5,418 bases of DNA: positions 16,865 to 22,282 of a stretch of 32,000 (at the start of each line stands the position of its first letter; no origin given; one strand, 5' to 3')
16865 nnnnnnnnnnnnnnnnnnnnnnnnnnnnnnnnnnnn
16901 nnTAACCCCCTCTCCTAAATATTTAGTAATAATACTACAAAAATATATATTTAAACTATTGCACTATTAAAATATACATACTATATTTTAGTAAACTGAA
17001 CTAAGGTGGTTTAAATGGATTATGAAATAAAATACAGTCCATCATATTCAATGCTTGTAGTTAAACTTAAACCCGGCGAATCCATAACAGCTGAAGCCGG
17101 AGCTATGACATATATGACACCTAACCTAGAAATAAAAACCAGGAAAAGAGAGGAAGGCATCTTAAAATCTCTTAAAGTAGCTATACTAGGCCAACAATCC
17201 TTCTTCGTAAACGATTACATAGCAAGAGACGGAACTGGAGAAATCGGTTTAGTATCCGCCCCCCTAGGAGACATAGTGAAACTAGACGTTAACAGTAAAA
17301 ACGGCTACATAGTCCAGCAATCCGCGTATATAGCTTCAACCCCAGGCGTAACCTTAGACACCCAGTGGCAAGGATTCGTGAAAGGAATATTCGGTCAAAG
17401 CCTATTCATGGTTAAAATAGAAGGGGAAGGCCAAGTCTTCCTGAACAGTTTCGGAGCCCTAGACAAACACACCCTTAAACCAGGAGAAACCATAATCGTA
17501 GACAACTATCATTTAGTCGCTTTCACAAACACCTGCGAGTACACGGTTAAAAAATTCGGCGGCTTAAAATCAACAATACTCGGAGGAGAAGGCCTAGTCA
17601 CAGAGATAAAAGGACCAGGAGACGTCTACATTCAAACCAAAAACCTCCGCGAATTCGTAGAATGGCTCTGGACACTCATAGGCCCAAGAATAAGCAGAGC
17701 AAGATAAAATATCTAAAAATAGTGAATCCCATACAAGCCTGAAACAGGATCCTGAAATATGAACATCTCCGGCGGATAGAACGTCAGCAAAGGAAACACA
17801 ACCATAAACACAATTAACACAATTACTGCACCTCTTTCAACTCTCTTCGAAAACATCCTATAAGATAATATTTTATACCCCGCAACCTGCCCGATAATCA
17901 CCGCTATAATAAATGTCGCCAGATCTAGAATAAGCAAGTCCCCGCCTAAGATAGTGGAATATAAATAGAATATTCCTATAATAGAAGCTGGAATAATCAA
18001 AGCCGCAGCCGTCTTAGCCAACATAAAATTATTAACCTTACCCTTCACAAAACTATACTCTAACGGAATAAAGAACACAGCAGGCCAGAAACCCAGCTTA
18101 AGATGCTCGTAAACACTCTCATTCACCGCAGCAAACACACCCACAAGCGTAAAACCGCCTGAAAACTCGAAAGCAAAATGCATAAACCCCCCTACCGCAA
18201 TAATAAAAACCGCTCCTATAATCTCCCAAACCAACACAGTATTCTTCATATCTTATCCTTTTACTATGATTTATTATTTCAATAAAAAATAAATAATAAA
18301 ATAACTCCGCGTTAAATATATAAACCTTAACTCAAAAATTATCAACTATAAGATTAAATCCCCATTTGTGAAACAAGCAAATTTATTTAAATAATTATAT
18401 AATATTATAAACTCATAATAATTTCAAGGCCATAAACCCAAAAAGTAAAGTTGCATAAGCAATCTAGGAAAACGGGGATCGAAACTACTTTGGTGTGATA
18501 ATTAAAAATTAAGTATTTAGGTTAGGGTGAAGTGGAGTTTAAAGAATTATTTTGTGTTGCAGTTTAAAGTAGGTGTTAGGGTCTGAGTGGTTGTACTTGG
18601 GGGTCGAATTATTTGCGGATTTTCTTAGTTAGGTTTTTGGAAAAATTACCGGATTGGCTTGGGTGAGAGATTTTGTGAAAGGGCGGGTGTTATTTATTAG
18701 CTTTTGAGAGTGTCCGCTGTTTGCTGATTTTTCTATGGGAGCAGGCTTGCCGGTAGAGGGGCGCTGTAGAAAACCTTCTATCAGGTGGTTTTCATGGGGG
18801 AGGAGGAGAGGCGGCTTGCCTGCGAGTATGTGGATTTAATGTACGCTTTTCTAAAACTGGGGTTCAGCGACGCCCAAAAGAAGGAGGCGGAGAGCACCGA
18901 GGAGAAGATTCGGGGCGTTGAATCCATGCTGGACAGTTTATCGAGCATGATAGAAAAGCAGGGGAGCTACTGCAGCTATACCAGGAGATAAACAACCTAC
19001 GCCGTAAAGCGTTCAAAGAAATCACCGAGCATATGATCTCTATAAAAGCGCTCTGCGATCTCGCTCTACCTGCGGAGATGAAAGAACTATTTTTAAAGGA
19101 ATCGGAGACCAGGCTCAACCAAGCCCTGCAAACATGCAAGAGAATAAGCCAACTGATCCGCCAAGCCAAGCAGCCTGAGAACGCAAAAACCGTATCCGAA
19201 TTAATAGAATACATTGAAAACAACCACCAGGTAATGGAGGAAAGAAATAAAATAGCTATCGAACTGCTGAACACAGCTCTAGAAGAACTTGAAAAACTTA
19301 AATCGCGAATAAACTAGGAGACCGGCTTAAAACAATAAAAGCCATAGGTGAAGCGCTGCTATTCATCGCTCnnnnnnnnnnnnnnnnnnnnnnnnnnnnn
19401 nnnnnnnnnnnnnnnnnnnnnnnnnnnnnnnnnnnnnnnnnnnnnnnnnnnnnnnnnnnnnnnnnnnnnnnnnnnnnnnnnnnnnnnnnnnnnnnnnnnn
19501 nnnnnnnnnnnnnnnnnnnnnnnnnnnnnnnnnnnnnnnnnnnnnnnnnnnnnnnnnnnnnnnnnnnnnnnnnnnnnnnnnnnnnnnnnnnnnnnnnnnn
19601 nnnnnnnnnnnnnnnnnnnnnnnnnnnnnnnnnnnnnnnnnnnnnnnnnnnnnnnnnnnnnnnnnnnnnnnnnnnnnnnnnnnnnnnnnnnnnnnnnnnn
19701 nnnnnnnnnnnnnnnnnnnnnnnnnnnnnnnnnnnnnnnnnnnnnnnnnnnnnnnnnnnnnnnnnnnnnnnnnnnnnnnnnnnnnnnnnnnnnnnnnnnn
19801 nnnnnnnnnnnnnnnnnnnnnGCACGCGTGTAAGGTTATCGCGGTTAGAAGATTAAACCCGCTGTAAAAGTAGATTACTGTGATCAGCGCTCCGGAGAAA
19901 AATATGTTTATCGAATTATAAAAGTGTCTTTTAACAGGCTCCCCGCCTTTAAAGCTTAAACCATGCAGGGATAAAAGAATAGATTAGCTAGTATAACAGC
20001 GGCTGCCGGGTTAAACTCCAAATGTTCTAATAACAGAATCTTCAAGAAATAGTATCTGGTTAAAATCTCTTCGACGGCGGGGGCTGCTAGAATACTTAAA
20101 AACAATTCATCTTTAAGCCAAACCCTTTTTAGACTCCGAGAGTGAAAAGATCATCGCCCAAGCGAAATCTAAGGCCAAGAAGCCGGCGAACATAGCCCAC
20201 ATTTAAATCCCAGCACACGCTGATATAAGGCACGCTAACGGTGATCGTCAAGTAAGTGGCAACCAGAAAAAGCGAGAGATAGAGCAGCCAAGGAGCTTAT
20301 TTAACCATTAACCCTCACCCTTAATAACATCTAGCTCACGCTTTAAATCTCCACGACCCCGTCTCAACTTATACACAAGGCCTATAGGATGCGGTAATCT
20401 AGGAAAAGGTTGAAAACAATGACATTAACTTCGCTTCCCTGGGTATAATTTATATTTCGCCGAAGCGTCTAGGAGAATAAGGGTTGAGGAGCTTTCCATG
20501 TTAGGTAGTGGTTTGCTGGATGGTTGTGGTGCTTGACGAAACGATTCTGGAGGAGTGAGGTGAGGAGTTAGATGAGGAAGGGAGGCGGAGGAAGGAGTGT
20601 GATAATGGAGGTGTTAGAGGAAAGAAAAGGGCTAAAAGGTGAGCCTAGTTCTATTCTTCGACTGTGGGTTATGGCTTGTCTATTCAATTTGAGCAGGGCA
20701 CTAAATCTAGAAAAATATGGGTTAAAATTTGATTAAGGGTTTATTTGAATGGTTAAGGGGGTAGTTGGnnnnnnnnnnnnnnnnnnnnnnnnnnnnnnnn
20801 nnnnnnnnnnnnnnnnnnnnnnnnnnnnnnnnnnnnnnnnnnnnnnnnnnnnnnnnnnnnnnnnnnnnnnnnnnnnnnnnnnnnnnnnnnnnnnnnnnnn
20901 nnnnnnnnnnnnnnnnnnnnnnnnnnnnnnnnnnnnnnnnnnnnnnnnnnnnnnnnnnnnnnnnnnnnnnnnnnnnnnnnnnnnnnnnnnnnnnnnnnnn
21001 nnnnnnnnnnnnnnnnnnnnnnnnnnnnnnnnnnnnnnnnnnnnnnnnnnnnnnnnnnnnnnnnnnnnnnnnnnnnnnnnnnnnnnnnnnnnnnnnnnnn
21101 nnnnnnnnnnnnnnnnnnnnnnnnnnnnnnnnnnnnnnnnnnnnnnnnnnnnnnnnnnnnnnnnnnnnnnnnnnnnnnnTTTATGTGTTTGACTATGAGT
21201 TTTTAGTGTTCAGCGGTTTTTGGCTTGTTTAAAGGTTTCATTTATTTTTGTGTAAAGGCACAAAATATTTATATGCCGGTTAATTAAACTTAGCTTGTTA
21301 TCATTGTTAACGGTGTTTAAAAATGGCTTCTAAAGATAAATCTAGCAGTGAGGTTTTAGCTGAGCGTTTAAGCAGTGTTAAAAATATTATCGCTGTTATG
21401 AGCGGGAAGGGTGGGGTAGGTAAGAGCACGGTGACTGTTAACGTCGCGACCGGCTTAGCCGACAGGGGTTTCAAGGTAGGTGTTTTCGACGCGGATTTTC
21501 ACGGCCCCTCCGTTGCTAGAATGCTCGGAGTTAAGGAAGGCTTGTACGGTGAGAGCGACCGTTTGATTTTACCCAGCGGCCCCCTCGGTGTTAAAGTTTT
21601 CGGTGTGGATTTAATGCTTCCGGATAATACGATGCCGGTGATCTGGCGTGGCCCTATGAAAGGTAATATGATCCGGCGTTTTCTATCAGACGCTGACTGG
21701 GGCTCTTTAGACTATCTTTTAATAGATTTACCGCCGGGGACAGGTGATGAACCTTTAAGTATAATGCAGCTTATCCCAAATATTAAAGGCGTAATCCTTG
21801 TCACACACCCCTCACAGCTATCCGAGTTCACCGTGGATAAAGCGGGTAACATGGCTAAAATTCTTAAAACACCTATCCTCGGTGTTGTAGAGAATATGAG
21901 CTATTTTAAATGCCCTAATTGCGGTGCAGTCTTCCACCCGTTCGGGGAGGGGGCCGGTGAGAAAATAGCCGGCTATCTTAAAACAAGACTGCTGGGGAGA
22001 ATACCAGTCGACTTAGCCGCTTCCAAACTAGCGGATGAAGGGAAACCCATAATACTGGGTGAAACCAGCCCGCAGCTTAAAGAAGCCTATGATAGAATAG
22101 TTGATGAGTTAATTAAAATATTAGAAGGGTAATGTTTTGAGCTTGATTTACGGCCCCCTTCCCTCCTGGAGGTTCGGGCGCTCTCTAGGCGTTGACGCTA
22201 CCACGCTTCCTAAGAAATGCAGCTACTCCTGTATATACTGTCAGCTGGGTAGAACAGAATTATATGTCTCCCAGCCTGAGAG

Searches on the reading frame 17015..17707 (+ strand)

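Call 53: search_protein_families(library=pfam, proteins=[window:17015-17707:+], max_evalue=0.01)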
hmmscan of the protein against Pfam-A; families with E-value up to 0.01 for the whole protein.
window:17015-17707:+ (230 aa): 1 family
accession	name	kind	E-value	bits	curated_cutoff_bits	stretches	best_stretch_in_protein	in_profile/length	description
PF01987.23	AIM24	-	5.8e-67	225.8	25.7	1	3-208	1-204/205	Mitochondrial biogenesis AIM24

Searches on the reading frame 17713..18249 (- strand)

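Call 53: search_protein_families(library=pfam, proteins=[window:17713-18249:-], max_evalue=0.01)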
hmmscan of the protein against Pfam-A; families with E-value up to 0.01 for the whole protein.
window:17713-18249:- (178 aa): 1 family
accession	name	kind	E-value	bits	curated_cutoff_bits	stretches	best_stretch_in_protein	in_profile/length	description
PF20122.4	DUF6512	-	1e-28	101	26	1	7-175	11-181/181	Family of unknown function (DUF6512)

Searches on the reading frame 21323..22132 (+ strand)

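Call 53: search_protein_families(library=pfam, proteins=[window:21323-22132:+], max_evalue=0.01)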
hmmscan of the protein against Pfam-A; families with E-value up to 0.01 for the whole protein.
window:21323-22132:+ (269 aa): 9 families
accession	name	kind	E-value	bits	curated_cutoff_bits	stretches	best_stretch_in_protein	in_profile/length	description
PF10609.15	ParA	-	1.6e-87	293.5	27.1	1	19-263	2-245/246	NUBPL iron-transfer P-loop NTPase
PF01656.29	CbiA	-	1e-12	48.6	25.4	1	23-191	1-81/125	CobQ/CobB/MinD/ParA nucleotide binding domain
PF13614.12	AAA_31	-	5.1e-10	40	27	1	21-60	2-41/177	AAA domain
PF09140.17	MipZ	-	1.5e-07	31.5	20.7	1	22-71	2-51/262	ATPase MipZ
PF02374.21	ArsA_ATPase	-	0.00024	20.9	24.3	1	25-55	5-35/305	Anion-transporting ATPase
PF00142.24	Fer4_NifH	-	0.00049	20.1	25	1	26-64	5-43/271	4Fe-4S iron sulfur cluster binding proteins, NifH/frxC family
PF07015.17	VirC1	-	0.0012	18.6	24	1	21-61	2-42/231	VirC1 protein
PF03308.22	MeaB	-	0.0026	17.3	23.1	1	8-58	19-70/273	Methylmalonyl Co-A mutase-associated GTPase MeaB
PF25199.1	nSTAND_NTPase5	-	0.0055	17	34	0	8-61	29-82/145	Novel STAND NTPase 5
